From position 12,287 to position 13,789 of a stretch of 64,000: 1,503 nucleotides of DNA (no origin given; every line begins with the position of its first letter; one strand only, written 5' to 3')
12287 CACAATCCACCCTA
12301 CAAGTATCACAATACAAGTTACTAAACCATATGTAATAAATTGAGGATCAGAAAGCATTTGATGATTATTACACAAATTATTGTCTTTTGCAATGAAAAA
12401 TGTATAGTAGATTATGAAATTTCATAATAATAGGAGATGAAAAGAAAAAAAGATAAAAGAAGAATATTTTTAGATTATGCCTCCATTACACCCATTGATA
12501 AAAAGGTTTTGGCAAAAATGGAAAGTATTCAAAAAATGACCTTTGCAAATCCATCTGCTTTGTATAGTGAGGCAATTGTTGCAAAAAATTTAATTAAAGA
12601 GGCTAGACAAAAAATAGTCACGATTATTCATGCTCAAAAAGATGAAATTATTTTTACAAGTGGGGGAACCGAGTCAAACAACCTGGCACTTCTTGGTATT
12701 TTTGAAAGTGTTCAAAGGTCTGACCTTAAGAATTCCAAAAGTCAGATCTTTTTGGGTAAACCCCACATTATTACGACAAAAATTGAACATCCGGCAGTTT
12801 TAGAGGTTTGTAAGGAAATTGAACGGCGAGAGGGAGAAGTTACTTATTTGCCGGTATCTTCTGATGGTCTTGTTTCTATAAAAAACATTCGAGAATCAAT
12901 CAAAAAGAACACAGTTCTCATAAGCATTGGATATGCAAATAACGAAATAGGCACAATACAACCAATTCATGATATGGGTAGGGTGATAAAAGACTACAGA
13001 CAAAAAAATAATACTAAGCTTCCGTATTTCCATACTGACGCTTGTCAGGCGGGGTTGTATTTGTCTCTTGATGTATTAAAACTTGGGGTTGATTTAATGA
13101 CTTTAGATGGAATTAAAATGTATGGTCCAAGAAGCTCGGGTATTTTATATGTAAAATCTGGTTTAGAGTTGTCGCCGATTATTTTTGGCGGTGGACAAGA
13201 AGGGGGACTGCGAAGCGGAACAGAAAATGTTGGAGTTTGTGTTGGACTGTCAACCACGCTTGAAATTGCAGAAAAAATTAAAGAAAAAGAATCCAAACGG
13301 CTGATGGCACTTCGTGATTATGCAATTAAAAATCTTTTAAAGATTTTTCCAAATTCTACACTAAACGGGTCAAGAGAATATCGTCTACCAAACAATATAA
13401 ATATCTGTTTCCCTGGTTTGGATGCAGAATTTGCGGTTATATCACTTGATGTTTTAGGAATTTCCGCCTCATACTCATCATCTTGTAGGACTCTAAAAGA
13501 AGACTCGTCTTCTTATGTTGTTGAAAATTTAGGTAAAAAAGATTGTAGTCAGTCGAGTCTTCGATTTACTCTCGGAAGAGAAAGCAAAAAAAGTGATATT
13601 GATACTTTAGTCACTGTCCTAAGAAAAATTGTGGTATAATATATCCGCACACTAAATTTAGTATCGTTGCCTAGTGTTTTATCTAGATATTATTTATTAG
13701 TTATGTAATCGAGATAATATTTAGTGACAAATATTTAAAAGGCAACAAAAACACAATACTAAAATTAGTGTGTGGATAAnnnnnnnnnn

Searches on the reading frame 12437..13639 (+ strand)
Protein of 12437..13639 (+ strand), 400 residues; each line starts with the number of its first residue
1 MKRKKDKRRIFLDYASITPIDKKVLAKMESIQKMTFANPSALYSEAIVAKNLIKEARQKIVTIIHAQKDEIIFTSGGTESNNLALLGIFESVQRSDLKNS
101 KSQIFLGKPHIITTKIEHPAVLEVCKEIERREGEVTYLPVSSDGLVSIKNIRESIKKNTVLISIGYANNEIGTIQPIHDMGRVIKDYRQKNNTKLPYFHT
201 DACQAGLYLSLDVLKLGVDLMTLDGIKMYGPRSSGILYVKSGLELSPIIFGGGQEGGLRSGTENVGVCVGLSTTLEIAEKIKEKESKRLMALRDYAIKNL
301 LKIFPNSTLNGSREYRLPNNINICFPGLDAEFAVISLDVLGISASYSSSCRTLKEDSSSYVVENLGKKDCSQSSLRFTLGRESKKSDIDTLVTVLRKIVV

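Call 94: search_protein_families(library=pfam, proteins=[window:12437-13639:+], max_evalue=0.00001)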
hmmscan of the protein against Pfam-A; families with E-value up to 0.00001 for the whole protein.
window:12437-13639:+ (400 aa): 1 family
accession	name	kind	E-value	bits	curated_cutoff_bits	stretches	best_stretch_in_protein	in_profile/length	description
PF00266.25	Aminotran_5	-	1.4e-51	176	21.5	1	10-391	1-371/371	Aminotransferase class-V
